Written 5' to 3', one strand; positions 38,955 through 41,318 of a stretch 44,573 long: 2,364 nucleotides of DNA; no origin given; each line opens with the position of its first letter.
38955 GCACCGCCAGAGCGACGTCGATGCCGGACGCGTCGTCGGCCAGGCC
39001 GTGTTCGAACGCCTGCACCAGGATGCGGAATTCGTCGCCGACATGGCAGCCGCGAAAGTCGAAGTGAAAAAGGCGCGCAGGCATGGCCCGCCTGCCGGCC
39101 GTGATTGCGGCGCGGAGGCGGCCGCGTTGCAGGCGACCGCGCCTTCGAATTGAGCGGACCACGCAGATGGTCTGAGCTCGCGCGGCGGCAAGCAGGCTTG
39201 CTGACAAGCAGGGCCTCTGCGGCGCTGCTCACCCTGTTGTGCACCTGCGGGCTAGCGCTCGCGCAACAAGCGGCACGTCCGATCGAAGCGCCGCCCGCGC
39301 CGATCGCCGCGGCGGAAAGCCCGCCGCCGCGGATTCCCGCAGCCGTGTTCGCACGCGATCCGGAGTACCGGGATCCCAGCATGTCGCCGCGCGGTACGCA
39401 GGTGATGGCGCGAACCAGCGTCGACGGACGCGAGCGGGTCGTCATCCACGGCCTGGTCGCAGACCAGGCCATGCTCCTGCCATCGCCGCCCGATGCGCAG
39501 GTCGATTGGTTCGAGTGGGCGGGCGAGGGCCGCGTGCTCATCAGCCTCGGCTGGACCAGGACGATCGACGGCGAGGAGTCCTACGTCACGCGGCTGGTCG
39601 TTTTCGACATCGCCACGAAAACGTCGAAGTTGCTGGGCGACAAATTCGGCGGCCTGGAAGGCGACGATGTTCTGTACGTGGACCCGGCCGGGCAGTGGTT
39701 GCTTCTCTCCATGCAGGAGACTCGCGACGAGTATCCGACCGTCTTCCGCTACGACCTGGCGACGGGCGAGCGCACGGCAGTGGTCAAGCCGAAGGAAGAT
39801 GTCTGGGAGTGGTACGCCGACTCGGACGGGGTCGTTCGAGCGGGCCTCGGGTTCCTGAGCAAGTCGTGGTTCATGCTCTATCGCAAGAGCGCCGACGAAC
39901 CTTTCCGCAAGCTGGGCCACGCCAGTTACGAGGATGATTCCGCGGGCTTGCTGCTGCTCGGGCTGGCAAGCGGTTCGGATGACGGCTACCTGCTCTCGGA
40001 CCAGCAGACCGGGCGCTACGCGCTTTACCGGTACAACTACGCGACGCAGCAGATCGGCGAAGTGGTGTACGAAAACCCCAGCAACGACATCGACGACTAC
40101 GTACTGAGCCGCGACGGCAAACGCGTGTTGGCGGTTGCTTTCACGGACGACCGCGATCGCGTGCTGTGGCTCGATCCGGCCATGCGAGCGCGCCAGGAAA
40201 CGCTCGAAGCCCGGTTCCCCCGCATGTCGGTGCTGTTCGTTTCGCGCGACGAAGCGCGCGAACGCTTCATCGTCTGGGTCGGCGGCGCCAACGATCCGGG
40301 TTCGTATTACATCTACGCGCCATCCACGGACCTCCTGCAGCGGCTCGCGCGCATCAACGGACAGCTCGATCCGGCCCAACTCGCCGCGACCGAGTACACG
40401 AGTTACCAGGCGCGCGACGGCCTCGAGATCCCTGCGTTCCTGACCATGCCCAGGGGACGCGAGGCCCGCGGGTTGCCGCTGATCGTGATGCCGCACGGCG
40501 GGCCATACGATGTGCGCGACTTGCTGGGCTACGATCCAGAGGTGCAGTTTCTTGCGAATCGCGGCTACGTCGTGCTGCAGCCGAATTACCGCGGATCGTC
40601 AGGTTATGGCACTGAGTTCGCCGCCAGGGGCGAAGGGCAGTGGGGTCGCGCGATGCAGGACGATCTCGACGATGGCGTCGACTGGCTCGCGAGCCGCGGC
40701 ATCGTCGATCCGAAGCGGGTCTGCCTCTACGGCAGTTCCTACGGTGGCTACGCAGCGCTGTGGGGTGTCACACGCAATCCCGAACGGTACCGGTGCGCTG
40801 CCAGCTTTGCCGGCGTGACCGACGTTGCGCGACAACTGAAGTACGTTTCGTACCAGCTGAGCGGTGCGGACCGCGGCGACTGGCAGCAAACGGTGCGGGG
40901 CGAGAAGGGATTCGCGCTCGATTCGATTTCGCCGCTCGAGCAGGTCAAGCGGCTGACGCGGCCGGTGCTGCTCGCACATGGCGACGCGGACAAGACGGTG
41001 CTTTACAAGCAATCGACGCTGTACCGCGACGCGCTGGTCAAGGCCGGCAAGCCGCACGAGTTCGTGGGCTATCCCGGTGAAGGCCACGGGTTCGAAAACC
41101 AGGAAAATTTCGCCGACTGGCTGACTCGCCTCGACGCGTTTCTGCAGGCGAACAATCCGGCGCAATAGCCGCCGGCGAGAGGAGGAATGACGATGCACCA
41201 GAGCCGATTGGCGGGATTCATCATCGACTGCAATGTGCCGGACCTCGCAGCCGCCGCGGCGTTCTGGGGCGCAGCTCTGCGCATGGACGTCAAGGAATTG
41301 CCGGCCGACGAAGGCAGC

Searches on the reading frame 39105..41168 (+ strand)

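Call 18: search_protein_families(library=pfam, proteins=[window:39105-41168:+], max_evalue=0.01)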
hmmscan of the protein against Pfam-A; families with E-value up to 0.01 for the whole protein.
window:39105-41168:+ (687 aa): 11 families
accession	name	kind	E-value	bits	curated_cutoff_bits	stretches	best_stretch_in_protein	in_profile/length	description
PF00326.27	Peptidase_S9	-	9e-51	172.8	22.6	1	478-682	5-208/213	Prolyl oligopeptidase family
PF02129.25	Peptidase_S15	-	3.2e-15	57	23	1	438-593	1-151/262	X-Pro dipeptidyl-peptidase (S15 family)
PF01738.24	DLH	-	2.3e-13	50.7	21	1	481-668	35-193/217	Dienelactone hydrolase family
PF20434.5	BD-FAE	-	3.2e-11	43.6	26.8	1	448-644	5-215/215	BD-FAE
PF12146.15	Hydrolase_4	-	5.6e-07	29.5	27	1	476-579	20-118/239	Serine aminopeptidase, S33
PF00756.26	Esterase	-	5.8e-07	30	22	1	510-582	87-154/251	Putative esterase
PF07859.19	Abhydrolase_3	-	4.5e-06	27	25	1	518-664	49-209/210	alpha/beta hydrolase fold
PF02230.22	Abhydrolase_2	-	0.00051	20.4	23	0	615-667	151-205/217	Phospholipase/Carboxylesterase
PF00561.26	Abhydrolase_1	-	0.0006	20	25.8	0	458-572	1-103/245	alpha/beta hydrolase fold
PF03583.20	LIP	-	0.0014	18.5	23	1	483-559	22-93/286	Secretory lipase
PF12697.13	Abhydrolase_6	-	0.0076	17.4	26.3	1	460-594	1-121/217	Alpha/beta hydrolase family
